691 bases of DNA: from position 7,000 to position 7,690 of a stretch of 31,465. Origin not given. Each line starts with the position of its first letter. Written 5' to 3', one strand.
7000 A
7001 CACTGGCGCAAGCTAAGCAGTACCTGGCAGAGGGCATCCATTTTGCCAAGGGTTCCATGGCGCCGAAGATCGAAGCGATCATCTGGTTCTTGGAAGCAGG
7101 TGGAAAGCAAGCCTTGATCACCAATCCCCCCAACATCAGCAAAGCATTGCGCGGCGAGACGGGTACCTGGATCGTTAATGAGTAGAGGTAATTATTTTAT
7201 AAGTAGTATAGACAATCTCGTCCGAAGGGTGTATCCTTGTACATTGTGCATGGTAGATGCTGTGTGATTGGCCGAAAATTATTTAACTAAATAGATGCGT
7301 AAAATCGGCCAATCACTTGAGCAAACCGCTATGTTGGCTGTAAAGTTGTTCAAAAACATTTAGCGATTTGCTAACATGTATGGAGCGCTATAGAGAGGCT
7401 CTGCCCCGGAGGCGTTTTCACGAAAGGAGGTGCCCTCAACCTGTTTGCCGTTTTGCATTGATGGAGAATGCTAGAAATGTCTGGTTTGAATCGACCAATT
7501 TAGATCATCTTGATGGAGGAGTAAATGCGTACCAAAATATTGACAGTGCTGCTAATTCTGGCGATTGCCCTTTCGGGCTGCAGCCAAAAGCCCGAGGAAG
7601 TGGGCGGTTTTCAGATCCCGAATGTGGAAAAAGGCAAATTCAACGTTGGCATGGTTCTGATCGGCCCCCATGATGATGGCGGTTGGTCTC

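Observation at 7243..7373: ~125-bp twin-hairpin element (copy 1) in the leader of the nucleoside ABC transporter operon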

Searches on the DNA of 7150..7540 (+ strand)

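Call 18: search_rna_families(source=window, start=7150, end=7540, threshold=evalue, max_evalue=10)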
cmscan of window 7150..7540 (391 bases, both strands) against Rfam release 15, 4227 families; matches with E-value up to 10: 3.
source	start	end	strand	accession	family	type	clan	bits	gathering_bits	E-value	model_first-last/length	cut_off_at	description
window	7453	7523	+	RF00592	SNORD78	Gene; snRNA; snoRNA; CD-box;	CL00051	20.2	38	0.36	1-65/65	no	Small nucleolar RNA SNORD78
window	7257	7326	+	RF04293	mir-889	Gene; miRNA;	CL00149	16.8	95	1.6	1-79/79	no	mir-889 microRNA precursor family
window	7402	7449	-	RF01097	RF_site8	Cis-reg; frameshift_element;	-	14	43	6.5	1-52/52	no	Gag/pro ribosomal frameshift site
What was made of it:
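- Closest known: Structured leader RNAs and riboswitches in Rfam. Different: No Rfam family matches, even at E <= 10 (call 18).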

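Call 26: build_rna_model(alignment_id=A2, structure=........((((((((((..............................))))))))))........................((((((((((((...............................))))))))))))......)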
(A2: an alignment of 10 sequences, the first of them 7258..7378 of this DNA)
Model R1 built from alignment A2 (10 sequences, 143 columns); structure: as given.
model positions 122; base pairs 22; branch points 1; effective number of sequences 2.22; information 0.589 bits per position. Calibrated on 0.2 Mb of random sequence (short: E-values are rough).
structure used (alignment columns):
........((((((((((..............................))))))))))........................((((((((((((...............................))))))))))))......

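Call 27: search_with_rna_model(model_id=R1, sources=[window, L001, L002, L003, L004, L005, L006, L007, L008, L009, L010, L011, L012, L013, L014, L015, L016, L017, L018, L019, L020, L021, L022, L023, L024, L025, L026, L027, L028, L029, L030, L031, L032], max_evalue=10)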
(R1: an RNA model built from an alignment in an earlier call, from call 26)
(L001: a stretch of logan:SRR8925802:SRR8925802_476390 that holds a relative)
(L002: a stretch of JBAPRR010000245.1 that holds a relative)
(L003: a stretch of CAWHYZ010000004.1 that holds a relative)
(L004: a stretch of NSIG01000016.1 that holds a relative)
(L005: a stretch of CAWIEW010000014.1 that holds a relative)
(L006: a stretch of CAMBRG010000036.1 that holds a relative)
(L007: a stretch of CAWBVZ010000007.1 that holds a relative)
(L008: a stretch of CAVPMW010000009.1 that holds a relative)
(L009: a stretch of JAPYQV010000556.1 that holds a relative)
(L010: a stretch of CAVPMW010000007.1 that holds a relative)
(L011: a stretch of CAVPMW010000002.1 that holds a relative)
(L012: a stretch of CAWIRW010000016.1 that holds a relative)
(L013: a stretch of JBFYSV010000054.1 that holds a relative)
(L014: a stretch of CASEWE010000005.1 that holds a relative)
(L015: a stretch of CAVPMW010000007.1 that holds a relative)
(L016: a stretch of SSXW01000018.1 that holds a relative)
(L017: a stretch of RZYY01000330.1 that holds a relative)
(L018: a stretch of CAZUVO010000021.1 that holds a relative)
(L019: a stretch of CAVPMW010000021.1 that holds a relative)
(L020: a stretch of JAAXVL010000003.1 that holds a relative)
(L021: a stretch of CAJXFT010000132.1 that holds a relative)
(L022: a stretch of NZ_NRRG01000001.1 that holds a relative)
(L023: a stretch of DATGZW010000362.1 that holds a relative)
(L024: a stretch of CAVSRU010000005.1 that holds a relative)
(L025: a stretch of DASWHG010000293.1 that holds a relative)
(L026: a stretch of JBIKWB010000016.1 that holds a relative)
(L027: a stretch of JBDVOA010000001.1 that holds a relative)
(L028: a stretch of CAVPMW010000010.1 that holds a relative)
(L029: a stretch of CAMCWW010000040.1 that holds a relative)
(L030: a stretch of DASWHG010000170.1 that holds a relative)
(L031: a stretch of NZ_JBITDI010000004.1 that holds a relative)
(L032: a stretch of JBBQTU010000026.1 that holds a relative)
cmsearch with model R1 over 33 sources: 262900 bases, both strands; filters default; matches with E-value up to 10: 44.
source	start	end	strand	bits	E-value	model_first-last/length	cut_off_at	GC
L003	6376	6498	+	126.5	5.2e-28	1-122/122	no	0.41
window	24026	24147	+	119.3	3e-26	1-122/122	no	0.37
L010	6414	6536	-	117.2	9.7e-26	1-122/122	no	0.37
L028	6644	6767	+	117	1.1e-25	1-122/122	no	0.4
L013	1656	1776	-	110.6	4e-24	1-122/122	no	0.32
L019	5138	5258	-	110.2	5e-24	1-122/122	no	0.39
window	7258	7378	+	109.1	9.3e-24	1-122/122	no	0.37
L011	501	642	-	107.3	2.5e-23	1-122/122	no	0.38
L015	723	861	+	103.5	2.2e-22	1-122/122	no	0.4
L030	5133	5263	+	89.8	4.7e-19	1-122/122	no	0.45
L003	6375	6497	-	65.1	5.3e-13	1-122/122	no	0.41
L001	1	82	+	62.1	2.7e-12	40-122/122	5'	0.4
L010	6415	6537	+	60.5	6.7e-12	1-122/122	no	0.37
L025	5065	5179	+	50.3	2.1e-09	1-122/122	no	0.5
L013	1657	1777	+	43.7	8.5e-08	1-122/122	no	0.32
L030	5132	5262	-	40.8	4.5e-07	1-122/122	no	0.46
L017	1445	1560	+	40.2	6.3e-07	1-122/122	no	0.33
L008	232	317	-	38.7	1.5e-06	1-122/122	no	0.43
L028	6595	6708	-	31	0.00011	1-122/122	no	0.38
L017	1435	1506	-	29.3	0.00029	1-122/122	no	0.35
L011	577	689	+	27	0.001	1-122/122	no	0.31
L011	483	567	+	25.4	0.0025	1-122/122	no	0.45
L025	5028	5129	-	25.3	0.0027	1-122/122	no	0.45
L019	5201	5252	+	24.9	0.0034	64-115/122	no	0.4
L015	728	786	-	24.6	0.0039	58-116/122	no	0.41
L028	1702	1753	-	20.3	0.045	64-115/122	no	0.4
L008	250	320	+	19.2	0.083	1-122/122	no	0.44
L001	18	101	-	17.5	0.22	1-122/122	no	0.4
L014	5244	5340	-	16.6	0.35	1-122/122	no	0.49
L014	5279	5332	+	16.6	0.37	9-57/122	no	0.48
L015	796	907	-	16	0.51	1-122/122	no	0.43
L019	4331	4433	-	14.1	1.5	1-122/122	no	0.47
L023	1320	1409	+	13.9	1.6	1-122/122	no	0.52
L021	1594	1698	-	13.8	1.7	1-122/122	no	0.53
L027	485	539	+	13.8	1.8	9-57/122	no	0.51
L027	485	539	-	13.1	2.5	9-57/122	no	0.51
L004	3459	3503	-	13.1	2.5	9-57/122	no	0.51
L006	6622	6666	+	13.1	2.6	9-57/122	no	0.53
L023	1264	1387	-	12.8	3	1-122/122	no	0.56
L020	98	152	-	12.7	3.2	9-57/122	no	0.53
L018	1357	1405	-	12.3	4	9-57/122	no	0.57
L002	5973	6028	-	11.5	6.4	9-57/122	no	0.52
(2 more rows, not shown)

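Call 30: search_with_rna_model(model_id=R1, sources=[window, L003, L008, L010, L011, L013, L015, L017, L019, L025, L028, L030, L033, L034, L035, L036, L037, L038, L039, L040, L041, L042, L043, L044, L045, L046, L047, L048, L049, L050, L051, L052, L053, L054, L055, L056, L057, L058, L059, L060, L061, L062, L063, L064, L065, L066], max_evalue=0.001, make_alignment=true)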
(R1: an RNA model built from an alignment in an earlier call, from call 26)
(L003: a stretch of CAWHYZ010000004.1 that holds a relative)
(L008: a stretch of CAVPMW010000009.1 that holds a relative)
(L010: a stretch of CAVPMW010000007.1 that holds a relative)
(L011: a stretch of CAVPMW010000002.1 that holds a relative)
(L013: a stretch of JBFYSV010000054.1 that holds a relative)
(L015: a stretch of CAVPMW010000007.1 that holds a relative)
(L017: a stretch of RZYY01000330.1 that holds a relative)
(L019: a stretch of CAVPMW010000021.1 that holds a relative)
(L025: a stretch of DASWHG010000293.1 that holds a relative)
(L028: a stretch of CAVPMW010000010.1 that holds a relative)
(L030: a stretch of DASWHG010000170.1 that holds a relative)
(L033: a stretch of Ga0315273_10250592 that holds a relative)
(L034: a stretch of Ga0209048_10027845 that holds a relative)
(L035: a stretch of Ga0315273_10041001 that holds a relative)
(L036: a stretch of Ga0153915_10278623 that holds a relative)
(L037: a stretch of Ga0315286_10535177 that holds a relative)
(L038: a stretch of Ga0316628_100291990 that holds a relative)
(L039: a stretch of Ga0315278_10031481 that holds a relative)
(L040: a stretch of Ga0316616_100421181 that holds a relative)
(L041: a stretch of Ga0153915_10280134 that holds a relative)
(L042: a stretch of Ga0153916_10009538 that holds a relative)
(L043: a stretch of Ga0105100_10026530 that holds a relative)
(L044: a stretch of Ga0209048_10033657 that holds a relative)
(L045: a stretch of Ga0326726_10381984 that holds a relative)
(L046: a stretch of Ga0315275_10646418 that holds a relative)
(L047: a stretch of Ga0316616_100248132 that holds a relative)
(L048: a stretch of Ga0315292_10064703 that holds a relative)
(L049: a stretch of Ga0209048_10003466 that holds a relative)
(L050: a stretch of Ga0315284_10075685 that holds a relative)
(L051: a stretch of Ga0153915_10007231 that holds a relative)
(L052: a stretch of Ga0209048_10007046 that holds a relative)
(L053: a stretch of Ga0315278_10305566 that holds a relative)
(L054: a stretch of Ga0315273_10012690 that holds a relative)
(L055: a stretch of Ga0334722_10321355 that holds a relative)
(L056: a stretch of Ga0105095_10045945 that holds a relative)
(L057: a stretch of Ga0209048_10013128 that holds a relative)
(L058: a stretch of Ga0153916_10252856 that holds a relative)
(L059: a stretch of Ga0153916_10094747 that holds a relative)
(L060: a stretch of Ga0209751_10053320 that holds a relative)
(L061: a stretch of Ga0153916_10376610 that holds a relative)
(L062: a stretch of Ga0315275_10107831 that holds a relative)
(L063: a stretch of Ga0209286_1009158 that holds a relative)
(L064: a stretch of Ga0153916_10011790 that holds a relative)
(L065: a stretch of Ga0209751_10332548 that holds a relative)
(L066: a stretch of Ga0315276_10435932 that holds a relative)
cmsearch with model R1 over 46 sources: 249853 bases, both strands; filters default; matches with E-value up to 0.001: 81.
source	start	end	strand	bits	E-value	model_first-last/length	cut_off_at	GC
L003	6376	6498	+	126.5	4.9e-28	1-122/122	no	0.41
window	24026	24147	+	119.3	2.8e-26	1-122/122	no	0.37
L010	6414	6536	-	117.2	9.2e-26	1-122/122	no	0.37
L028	6644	6767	+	117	1.1e-25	1-122/122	no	0.4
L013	1656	1776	-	110.6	3.8e-24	1-122/122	no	0.32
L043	730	850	-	110.6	3.8e-24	1-122/122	no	0.32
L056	2066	2186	-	110.6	3.8e-24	1-122/122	no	0.32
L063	1910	2030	-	110.6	3.8e-24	1-122/122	no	0.32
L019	5138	5258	-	110.2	4.7e-24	1-122/122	no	0.39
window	7258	7378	+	109.1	8.9e-24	1-122/122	no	0.37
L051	8528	8649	-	108.9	1e-23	1-122/122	no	0.37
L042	4859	4980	-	108.8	1e-23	1-122/122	no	0.39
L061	445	566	+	107.4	2.4e-23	1-122/122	no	0.34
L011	501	642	-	107.3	2.4e-23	1-122/122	no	0.38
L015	723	861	+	103.5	2.1e-22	1-122/122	no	0.4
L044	2827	2947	+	103.1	2.5e-22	1-122/122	no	0.36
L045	989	1110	-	97.9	4.8e-21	1-122/122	no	0.37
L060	461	581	+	97.9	4.9e-21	1-122/122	no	0.45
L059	518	639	-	97.8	5e-21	1-122/122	no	0.43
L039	1455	1576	+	97.4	6.5e-21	1-122/122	no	0.39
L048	2492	2613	+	97.4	6.5e-21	1-122/122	no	0.39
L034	1913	2033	-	97.1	7.5e-21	1-122/122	no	0.36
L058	68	189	-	96.3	1.2e-20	1-122/122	no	0.42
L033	230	351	-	92.7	9.2e-20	1-122/122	no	0.41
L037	407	528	-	92.7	9.2e-20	1-122/122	no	0.41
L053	462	583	+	92.7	9.2e-20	1-122/122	no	0.41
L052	8505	8627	-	90.6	3e-19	1-122/122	no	0.39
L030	5133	5263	+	89.8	4.5e-19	1-122/122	no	0.45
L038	1271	1391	-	89.8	4.5e-19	1-122/122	no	0.43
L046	504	625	+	89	7.4e-19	1-122/122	no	0.39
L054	10694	10815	-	89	7.4e-19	1-122/122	no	0.39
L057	123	244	+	87.5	1.6e-18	1-122/122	no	0.39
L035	93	215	-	85.5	5.3e-18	1-122/122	no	0.41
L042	4860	4981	+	75.6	1.4e-15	1-122/122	no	0.39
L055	1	114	-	74.8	2.1e-15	1-115/122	3'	0.48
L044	2826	2946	-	73.2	5.1e-15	1-122/122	no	0.37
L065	1117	1241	+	71.2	1.6e-14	1-122/122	no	0.42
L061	444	565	-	70.7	2.1e-14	1-122/122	no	0.34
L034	1914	2034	+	68.9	5.7e-14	1-122/122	no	0.36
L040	887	1018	+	68.8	6.2e-14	1-122/122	no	0.43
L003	6375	6497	-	65.1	5e-13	1-122/122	no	0.41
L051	8529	8650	+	64.1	8.7e-13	1-122/122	no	0.37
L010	6415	6537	+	60.5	6.4e-12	1-122/122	no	0.37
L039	1454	1575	-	59.7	1e-11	1-122/122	no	0.38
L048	2491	2612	-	59.7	1e-11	1-122/122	no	0.38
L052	8506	8628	+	59.2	1.4e-11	1-122/122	no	0.38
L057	122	243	-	58.4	2.1e-11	1-122/122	no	0.39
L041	1062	1149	+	57.9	2.8e-11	1-122/122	no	0.32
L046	503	624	-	54.4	2e-10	1-122/122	no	0.38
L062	2372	2444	-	54.2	2.3e-10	1-122/122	no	0.38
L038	1272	1392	+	52.2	7e-10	1-122/122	no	0.43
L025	5065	5179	+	50.3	2e-09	1-122/122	no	0.5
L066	948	1057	+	49.9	2.5e-09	1-122/122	no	0.41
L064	6581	6664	-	49.9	2.5e-09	1-122/122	no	0.39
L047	1108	1218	-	49.9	2.6e-09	1-122/122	no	0.39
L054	10695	10815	+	49.3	3.5e-09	1-122/122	no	0.38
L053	518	639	-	48.2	6.5e-09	1-122/122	no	0.41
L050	2568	2643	-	47.4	1e-08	1-122/122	no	0.41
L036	1071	1149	+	46.9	1.3e-08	1-122/122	no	0.43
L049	5451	5567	-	46.7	1.5e-08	1-122/122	no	0.46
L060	460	580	-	46.4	1.8e-08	1-122/122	no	0.44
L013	1657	1777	+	43.7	8.1e-08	1-122/122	no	0.32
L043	731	851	+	43.7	8.1e-08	1-122/122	no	0.32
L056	2067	2187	+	43.7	8.1e-08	1-122/122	no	0.32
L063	1911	2031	+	43.7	8.1e-08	1-122/122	no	0.32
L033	174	295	+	42.5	1.6e-07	1-122/122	no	0.41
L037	351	472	+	42.5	1.6e-07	1-122/122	no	0.41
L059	519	640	+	42.2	1.9e-07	1-122/122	no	0.43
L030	5132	5262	-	40.8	4.3e-07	1-122/122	no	0.46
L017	1445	1560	+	40.2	6e-07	1-122/122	no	0.33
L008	232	317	-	38.7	1.4e-06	1-122/122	no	0.43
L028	6595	6708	-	31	0.0001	1-122/122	no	0.38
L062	2380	2478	+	29.7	0.00022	1-122/122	no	0.37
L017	1435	1506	-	29.3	0.00028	1-122/122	no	0.35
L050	2578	2661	+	28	0.00056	1-122/122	no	0.4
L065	1116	1230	-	28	0.00057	1-122/122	no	0.39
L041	1067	1124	-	27.8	0.00061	60-116/122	no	0.36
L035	151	239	+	27.6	0.0007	1-122/122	no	0.4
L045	1047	1121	+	27.2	0.00087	1-122/122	no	0.35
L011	577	689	+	27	0.00097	1-122/122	no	0.31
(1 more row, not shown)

Alignment A3: 81 matches aligned to the model, 203 columns, each read 5' to 3' on its own strand. Consensus structure (alignment columns), stored with it:
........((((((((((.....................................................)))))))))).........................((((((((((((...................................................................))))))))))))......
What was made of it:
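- On MITE (miniature inverted-repeat transposable element): 115-140 bp (call 30).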

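Call 37: search_with_rna_model(model_id=R1, sources=[window, L003, L010, L011, L013, L015, L019, L028, L030, L033, L034, L035, L038, L039, L042, L044, L045, L046, L051, L052, L057, L058, L059, L060, L061], max_evalue=1e-17, make_alignment=true)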
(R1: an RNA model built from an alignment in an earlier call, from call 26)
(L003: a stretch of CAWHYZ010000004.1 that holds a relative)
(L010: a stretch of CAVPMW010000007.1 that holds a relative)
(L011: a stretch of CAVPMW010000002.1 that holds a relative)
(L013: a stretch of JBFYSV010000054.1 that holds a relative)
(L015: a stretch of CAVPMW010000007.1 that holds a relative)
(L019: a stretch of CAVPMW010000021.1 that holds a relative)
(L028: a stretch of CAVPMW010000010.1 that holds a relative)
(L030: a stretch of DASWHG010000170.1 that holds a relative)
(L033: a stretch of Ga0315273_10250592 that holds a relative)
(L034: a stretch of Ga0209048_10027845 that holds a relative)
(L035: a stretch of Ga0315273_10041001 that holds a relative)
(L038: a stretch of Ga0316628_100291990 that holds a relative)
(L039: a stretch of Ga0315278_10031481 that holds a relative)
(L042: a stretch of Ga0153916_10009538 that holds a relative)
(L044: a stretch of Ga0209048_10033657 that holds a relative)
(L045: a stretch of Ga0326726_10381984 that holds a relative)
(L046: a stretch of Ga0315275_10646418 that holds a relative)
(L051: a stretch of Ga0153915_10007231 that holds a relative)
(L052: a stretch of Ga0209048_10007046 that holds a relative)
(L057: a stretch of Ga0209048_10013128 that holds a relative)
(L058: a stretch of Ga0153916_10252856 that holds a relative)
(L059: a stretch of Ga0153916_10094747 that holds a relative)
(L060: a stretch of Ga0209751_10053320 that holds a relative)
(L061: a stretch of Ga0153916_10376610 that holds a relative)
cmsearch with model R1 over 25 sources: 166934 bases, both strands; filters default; matches with E-value up to 1e-17: 26.
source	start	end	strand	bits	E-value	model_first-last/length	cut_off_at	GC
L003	6376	6498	+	126.5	3.3e-28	1-122/122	no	0.41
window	24026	24147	+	119.3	1.9e-26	1-122/122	no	0.37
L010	6414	6536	-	117.2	6.1e-26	1-122/122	no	0.37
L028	6644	6767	+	117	7.1e-26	1-122/122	no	0.4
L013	1656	1776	-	110.6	2.5e-24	1-122/122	no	0.32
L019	5138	5258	-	110.2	3.1e-24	1-122/122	no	0.39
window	7258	7378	+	109.1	5.9e-24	1-122/122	no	0.37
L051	8528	8649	-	108.9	6.7e-24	1-122/122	no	0.37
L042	4859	4980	-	108.8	7e-24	1-122/122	no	0.39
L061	445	566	+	107.4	1.6e-23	1-122/122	no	0.34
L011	501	642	-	107.3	1.6e-23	1-122/122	no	0.38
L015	723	861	+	103.5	1.4e-22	1-122/122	no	0.4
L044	2827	2947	+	103.1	1.7e-22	1-122/122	no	0.36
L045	989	1110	-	97.9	3.2e-21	1-122/122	no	0.37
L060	461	581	+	97.9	3.3e-21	1-122/122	no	0.45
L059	518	639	-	97.8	3.4e-21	1-122/122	no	0.43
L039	1455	1576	+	97.4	4.4e-21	1-122/122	no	0.39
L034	1913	2033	-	97.1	5e-21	1-122/122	no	0.36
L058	68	189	-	96.3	7.9e-21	1-122/122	no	0.42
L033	230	351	-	92.7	6.2e-20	1-122/122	no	0.41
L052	8505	8627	-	90.6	2e-19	1-122/122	no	0.39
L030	5133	5263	+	89.8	3e-19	1-122/122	no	0.45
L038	1271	1391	-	89.8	3e-19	1-122/122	no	0.43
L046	504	625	+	89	4.9e-19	1-122/122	no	0.39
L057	123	244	+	87.5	1.1e-18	1-122/122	no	0.39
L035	93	215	-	85.5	3.5e-18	1-122/122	no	0.41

Alignment A4: 26 matches aligned to the model, 144 columns, each read 5' to 3' on its own strand. Consensus structure (alignment columns), stored with it:
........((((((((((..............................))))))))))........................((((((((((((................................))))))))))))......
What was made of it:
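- The covariance model scores 85-126 bits on about 30 distinct full copies (calls 30, 37).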

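Call 53: search_with_rna_model(model_id=R1, sources=[L067, L068, L069, L070, L071, L072, L073, L074, L075], max_evalue=10)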
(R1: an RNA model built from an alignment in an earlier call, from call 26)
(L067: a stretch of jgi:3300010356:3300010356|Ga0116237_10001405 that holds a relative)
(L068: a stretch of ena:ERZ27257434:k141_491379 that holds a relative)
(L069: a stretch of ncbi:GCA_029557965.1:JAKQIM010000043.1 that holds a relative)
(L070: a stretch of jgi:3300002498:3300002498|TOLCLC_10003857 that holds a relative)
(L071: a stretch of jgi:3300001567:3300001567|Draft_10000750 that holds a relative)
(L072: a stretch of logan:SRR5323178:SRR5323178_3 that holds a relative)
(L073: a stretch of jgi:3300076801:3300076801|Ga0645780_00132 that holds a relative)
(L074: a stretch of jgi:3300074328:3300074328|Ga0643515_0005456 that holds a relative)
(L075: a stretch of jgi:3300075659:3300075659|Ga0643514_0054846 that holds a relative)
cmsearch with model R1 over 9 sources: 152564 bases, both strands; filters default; matches with E-value up to 10: 0.
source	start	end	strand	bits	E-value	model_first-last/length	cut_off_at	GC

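Call 70: search_with_rna_model(model_id=R1, sources=[L076, L077, L078, L079, L080], max_evalue=10, show_alignments=3)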
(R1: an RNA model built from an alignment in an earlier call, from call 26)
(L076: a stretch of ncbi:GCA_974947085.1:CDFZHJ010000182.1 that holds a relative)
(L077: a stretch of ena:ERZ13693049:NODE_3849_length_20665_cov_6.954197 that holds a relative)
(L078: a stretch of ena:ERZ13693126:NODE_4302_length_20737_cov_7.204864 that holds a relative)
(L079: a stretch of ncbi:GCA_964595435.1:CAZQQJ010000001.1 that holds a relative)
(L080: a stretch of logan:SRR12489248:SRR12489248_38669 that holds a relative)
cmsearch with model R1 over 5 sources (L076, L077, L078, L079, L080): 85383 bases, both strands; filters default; matches with E-value up to 10: 0.
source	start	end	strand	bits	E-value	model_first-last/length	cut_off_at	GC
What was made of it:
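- On Cis-regulatory structured RNA (riboswitch or leader): Absent from orthologous loci (calls 53, 70).
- The element is not conserved at orthologous loci (calls 53, 70).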
